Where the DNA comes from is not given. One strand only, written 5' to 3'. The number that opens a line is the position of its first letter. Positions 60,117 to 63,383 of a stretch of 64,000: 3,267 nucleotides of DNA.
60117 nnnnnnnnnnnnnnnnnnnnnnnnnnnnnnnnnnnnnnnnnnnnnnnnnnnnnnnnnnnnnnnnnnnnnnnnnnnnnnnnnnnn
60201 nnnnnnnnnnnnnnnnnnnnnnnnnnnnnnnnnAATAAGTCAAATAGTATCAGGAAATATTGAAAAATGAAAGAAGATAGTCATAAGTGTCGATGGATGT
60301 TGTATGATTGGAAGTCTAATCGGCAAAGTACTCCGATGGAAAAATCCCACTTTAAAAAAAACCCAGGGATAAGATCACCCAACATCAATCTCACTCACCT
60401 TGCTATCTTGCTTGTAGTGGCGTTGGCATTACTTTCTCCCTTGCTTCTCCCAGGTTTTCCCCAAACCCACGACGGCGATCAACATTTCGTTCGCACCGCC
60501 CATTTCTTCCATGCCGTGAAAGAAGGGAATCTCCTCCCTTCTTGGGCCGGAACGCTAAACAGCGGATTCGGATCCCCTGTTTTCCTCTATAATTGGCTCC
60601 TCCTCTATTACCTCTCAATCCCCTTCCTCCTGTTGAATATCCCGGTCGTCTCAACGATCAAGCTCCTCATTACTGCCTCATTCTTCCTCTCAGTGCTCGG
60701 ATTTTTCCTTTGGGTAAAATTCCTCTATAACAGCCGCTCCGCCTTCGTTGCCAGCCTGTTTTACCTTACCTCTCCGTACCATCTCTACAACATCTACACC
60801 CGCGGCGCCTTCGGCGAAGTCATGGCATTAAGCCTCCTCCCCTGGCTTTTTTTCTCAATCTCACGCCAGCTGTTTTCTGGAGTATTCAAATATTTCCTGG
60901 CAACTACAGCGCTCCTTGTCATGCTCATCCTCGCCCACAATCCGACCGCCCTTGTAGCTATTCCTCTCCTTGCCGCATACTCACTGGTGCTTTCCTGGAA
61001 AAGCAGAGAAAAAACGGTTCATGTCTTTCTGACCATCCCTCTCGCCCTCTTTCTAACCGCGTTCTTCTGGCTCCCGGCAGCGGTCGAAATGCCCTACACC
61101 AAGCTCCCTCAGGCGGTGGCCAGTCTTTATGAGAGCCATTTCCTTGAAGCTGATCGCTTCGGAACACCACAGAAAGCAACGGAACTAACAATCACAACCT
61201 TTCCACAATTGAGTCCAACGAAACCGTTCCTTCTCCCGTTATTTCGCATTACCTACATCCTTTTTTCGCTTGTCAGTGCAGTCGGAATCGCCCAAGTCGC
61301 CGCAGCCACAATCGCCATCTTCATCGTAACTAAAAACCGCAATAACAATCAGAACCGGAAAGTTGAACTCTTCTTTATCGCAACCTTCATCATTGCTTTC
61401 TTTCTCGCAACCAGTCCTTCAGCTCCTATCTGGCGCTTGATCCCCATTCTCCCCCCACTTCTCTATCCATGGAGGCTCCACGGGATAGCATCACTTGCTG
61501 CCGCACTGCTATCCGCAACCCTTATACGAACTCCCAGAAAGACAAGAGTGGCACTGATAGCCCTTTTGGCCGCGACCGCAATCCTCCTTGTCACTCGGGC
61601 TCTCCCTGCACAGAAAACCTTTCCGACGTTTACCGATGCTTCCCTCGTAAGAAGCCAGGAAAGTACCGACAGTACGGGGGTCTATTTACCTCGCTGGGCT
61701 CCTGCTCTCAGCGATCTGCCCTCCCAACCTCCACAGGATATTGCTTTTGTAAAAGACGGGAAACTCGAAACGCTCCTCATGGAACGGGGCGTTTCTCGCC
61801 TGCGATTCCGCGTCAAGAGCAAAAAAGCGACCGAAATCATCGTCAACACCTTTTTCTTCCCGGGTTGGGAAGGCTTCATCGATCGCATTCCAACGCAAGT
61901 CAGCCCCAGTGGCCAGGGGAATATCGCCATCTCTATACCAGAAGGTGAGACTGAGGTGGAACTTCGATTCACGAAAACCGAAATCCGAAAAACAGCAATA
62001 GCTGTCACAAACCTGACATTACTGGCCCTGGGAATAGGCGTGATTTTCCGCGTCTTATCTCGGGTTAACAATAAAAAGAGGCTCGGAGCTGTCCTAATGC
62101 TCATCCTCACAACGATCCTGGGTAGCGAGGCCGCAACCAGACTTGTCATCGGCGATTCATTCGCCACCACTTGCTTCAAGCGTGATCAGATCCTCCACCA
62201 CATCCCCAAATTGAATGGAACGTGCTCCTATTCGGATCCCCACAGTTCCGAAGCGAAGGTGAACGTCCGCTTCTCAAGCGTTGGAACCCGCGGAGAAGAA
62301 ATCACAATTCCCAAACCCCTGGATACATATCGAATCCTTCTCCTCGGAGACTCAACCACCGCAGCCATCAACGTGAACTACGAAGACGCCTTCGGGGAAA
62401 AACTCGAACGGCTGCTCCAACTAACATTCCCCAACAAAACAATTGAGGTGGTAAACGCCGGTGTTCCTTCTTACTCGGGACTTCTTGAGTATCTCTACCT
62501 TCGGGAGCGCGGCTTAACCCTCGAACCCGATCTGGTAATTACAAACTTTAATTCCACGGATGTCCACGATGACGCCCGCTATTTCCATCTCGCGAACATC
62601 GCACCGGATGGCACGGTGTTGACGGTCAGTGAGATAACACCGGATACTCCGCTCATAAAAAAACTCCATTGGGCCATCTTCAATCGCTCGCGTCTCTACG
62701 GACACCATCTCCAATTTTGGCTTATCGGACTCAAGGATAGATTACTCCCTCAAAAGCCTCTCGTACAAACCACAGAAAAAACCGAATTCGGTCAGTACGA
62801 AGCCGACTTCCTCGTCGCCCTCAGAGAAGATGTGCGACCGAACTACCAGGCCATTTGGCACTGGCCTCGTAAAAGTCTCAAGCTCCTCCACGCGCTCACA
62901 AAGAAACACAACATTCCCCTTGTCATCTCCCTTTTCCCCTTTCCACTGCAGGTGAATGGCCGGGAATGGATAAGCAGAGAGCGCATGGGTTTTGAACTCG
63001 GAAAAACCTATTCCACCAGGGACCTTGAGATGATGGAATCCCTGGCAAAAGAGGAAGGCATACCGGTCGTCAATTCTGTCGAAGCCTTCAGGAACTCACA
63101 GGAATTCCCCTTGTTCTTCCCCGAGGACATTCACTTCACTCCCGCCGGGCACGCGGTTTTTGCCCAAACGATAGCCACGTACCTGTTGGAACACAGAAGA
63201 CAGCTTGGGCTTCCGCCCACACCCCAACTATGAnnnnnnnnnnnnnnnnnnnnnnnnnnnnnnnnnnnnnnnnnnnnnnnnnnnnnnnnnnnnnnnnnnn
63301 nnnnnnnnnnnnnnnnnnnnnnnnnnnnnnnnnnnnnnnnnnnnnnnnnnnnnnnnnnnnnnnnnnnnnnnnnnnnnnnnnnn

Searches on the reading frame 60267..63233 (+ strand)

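Call 14: search_protein_families(library=pfam, proteins=[window:60267-63233:+])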
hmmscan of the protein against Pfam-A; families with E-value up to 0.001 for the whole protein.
window:60267-63233:+ (988 aa): 4 families
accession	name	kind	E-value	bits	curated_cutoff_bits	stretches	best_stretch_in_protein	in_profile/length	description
PF13472.12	Lipase_GDSL_2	-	1.4e-08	35.9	32.9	0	921-964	133-178/178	GDSL-like Lipase/Acylhydrolase family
PF16822.11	ALGX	-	1.1e-05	25.7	26.5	1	899-981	54-138/268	SGNH hydrolase-like domain, acetyltransferase AlgX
PF10131.15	PTPS_related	-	5.5e-05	22.2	26.4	1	115-450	10-308/621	6-pyruvoyl-tetrahydropterin synthase related domain; membrane protein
PF00657.28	Lipase_GDSL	-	0.00039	21.1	23.6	0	875-967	119-206/208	GDSL-like Lipase/Acylhydrolase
